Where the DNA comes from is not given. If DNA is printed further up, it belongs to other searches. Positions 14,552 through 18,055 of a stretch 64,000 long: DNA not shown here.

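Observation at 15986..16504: Histidine-phosphatase (PGAM/cofactor-dependent mutase-like) domain embedded inside valyl-tRNA synthetase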

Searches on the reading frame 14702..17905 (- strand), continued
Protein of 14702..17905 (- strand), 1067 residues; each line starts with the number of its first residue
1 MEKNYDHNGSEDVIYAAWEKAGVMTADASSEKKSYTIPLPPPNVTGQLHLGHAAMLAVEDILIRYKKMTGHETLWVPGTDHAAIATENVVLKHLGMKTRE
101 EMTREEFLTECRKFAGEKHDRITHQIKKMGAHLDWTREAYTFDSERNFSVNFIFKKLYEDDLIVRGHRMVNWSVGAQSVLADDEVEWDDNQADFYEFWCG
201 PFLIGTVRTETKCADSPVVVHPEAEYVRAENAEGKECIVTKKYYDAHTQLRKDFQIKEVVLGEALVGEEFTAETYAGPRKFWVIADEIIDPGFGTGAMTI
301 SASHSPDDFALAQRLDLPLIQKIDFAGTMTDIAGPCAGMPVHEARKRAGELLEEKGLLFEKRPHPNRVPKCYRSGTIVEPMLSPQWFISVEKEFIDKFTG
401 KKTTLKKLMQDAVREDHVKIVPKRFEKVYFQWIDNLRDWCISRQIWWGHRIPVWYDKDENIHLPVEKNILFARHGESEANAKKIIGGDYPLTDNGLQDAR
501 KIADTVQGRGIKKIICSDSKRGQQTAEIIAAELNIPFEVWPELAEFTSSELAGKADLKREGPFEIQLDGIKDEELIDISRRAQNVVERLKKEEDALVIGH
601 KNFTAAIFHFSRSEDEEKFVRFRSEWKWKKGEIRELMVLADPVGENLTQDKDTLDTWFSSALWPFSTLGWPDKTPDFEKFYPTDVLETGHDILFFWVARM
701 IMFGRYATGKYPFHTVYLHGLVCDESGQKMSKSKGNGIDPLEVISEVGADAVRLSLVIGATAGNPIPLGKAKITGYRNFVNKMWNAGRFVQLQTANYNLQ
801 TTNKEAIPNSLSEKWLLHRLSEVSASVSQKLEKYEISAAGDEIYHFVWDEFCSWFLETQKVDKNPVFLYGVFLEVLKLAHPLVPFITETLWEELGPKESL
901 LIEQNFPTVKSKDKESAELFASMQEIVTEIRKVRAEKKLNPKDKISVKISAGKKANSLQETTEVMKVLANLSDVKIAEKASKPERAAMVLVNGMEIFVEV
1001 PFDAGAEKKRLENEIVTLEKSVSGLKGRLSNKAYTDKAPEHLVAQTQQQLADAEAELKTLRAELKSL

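Call 32: predict_structure(alignment_id=A1)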
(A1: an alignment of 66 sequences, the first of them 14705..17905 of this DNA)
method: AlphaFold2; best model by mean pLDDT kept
length: 1067 residues; sequences in the alignment: 66
mean_pLDDT: 87.7   pTM: 0.81
mean pLDDT of the five models: 87.7, 87.2, 85.9, 85.3, 85.1
residues with pLDDT >= 90: 594; 70-90: 400; 50-70: 55; < 50: 18
segments of 3 or more residues with pLDDT < 50: 82-84, 558-571
pLDDT, mean of each block of 10 residues (from residue 1): 81 94 92 92 71 89 97 85 60 80 86 79 88 85 82 95 88 66 76 94 94 94 96 93 93 95 95 95 94 90 90 91 88 94 93 95 89 75 89 95 96 96 93 87 80 93 93 93 83 96 93 94 96 95 80 57 43 78 93 92 92 81 84 92 90 84 89 88 91 82 96 93 83 73 92 92 86 91 94 83 73 95 97 95 96 92 90 97 97 90 93 91 92 85 87 88 90 89 83 85 71 84 87 80 87 86 77
secondary structure, 60 per line:
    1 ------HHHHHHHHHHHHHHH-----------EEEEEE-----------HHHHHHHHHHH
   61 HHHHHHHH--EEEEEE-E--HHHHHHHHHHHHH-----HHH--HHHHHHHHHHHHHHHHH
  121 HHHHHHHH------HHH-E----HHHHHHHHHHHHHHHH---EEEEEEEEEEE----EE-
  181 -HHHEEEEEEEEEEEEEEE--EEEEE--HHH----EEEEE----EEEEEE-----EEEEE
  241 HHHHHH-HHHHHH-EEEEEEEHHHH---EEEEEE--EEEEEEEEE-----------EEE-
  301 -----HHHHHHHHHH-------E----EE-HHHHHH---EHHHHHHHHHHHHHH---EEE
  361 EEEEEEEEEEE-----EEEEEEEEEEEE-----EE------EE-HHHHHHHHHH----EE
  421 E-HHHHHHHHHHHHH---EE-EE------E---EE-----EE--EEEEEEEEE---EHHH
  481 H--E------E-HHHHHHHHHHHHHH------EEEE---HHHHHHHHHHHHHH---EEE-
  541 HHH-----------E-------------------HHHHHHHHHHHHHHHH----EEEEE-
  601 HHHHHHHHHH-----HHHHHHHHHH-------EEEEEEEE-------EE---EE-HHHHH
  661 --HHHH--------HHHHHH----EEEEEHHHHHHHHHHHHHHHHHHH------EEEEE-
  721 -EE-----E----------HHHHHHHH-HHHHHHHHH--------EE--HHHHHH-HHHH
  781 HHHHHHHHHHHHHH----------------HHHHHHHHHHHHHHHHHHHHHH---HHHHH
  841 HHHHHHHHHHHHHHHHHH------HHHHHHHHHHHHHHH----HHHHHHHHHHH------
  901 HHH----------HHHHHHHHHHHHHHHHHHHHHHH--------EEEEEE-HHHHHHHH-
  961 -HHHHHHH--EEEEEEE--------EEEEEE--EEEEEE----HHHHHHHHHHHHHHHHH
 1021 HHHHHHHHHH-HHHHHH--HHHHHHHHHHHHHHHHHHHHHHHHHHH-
elements in order (helices of 4 or more, strands of 3 or more residues): H7-21 E33-38 H50-68 E71-76 H81-93 H104-128 H144-159 E163-173 E185-199 E202-206 E216-220 E225-230 E236-240 H241-246 H248-253 E255-261 H262-265 E269-274 E277-285 E297-299 H306-315 H331-336 H341-354 E358-371 E377-388 H405-414 E419-421 H423-435 E465-473 H478-481 H493-506 E513-516 H520-533 E537-539 H575-590 E595-599 H601-610 H616-625 E633-640 H656-660 H663-666 H675-680 E685-689 H690-708 E715-719 H740-747 H749-757 H770-775 H777-794 H811-832 H836-858 H865-879 H884-894 H914-936 E945-950 H952-959 H962-968 E971-977 E986-991 E994-999 H1004-1030 H1032-1037 H1040-1066

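Call 34: find_encoding_contigs(protein=P0064, flank=6000, max_places=4)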
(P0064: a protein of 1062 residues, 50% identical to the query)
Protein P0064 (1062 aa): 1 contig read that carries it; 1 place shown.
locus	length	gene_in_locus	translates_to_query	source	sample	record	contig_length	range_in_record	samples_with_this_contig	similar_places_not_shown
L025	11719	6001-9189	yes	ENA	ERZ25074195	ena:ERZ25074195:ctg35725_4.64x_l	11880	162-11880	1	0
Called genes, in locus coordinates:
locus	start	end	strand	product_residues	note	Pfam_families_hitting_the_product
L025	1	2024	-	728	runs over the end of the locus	?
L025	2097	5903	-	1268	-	-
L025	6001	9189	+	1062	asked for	PF00133:tRNA-synt_1, PF09334:tRNA-synt_1g (weak), PF00300:His_Phos_1, PF00133:tRNA-synt_1, PF08264:Anticodon_1, PF10458:Val_tRNA-synt_C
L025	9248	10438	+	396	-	-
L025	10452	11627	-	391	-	PF13884:Peptidase_S74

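Call 35: find_encoding_contigs(protein=P0080, flank=6000, max_places=4)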
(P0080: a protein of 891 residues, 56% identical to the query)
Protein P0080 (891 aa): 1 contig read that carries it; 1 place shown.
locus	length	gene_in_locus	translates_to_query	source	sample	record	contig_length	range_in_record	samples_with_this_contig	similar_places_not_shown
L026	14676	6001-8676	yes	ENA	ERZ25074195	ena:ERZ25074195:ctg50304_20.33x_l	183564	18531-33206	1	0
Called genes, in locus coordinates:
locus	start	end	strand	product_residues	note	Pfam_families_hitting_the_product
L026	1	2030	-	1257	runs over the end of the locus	-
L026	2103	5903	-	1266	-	-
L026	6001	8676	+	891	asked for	PF00133:tRNA-synt_1, PF09334:tRNA-synt_1g (weak), PF08264:Anticodon_1, PF10458:Val_tRNA-synt_C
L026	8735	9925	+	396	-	-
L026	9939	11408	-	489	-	PF13884:Peptidase_S74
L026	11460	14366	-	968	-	PF25390:WD40_RLD, PF00415:RCC1, PF00415:RCC1, PF13540:RCC1_2, PF00415:RCC1, PF13540:RCC1_2, PF25390:WD40_RLD, PF00415:RCC1, +5 more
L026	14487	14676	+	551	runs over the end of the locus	PF00920:ILVD_EDD_N, PF24877:ILV_EDD_C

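Call 53: search_solved_structures(query=window:14705-17905:-, max_evalue=1e-30, show_alignments=1)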
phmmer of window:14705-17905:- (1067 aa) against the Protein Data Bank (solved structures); distinct sequences matched with E-value up to 1e-30: 16.
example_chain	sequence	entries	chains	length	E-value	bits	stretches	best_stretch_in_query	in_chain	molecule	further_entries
1gax_A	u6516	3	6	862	1.2e-155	523.1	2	646-1061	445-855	VALYL-TRNA SYNTHETASE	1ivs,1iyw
1ffy_A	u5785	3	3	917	1.2e-54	188.6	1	33-477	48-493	ISOLEUCYL-TRNA SYNTHETASE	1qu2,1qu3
1ile_A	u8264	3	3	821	1.6e-54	188.2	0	644-897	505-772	ISOLEUCYL-TRNA SYNTHETASE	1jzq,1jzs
8c9d_A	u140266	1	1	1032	1.5e-53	185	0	647-946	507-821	Isoleucine--tRNA ligase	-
8c8u_A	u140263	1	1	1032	6.4e-53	182.9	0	647-946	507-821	Isoleucine--tRNA ligase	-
8c8v_A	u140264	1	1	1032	6.7e-53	182.9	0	647-946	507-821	Isoleucine--tRNA ligase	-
8c9e_A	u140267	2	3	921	1.5e-51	178.3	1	38-475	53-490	Isoleucine--tRNA ligase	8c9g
8c8w_A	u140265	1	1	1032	3.2e-50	174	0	647-946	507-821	Isoleucine--tRNA ligase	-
8c9f_A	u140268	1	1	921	4.7e-49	170.1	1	39-475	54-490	Isoleucine--tRNA ligase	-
9w01_B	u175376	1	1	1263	4.7e-45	156.9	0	27-458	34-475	Isoleucine--tRNA ligase, cytoplasmic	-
8wnf_A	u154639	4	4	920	4e-41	143.9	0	11-460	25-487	Isoleucine--tRNA ligase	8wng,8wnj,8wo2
8wni_A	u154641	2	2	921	4e-41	143.9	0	11-460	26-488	Isoleucine--tRNA ligase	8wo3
9wqs_A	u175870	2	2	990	5.4e-41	143.4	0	11-458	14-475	Isoleucine--tRNA ligase, cytoplasmic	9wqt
7d5c_A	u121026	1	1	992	5.5e-41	143.4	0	11-458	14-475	Isoleucine--tRNA ligase, cytoplasmic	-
8wnd_A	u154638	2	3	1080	9.3e-41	142.6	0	11-458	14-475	isoleucine--tRNA ligase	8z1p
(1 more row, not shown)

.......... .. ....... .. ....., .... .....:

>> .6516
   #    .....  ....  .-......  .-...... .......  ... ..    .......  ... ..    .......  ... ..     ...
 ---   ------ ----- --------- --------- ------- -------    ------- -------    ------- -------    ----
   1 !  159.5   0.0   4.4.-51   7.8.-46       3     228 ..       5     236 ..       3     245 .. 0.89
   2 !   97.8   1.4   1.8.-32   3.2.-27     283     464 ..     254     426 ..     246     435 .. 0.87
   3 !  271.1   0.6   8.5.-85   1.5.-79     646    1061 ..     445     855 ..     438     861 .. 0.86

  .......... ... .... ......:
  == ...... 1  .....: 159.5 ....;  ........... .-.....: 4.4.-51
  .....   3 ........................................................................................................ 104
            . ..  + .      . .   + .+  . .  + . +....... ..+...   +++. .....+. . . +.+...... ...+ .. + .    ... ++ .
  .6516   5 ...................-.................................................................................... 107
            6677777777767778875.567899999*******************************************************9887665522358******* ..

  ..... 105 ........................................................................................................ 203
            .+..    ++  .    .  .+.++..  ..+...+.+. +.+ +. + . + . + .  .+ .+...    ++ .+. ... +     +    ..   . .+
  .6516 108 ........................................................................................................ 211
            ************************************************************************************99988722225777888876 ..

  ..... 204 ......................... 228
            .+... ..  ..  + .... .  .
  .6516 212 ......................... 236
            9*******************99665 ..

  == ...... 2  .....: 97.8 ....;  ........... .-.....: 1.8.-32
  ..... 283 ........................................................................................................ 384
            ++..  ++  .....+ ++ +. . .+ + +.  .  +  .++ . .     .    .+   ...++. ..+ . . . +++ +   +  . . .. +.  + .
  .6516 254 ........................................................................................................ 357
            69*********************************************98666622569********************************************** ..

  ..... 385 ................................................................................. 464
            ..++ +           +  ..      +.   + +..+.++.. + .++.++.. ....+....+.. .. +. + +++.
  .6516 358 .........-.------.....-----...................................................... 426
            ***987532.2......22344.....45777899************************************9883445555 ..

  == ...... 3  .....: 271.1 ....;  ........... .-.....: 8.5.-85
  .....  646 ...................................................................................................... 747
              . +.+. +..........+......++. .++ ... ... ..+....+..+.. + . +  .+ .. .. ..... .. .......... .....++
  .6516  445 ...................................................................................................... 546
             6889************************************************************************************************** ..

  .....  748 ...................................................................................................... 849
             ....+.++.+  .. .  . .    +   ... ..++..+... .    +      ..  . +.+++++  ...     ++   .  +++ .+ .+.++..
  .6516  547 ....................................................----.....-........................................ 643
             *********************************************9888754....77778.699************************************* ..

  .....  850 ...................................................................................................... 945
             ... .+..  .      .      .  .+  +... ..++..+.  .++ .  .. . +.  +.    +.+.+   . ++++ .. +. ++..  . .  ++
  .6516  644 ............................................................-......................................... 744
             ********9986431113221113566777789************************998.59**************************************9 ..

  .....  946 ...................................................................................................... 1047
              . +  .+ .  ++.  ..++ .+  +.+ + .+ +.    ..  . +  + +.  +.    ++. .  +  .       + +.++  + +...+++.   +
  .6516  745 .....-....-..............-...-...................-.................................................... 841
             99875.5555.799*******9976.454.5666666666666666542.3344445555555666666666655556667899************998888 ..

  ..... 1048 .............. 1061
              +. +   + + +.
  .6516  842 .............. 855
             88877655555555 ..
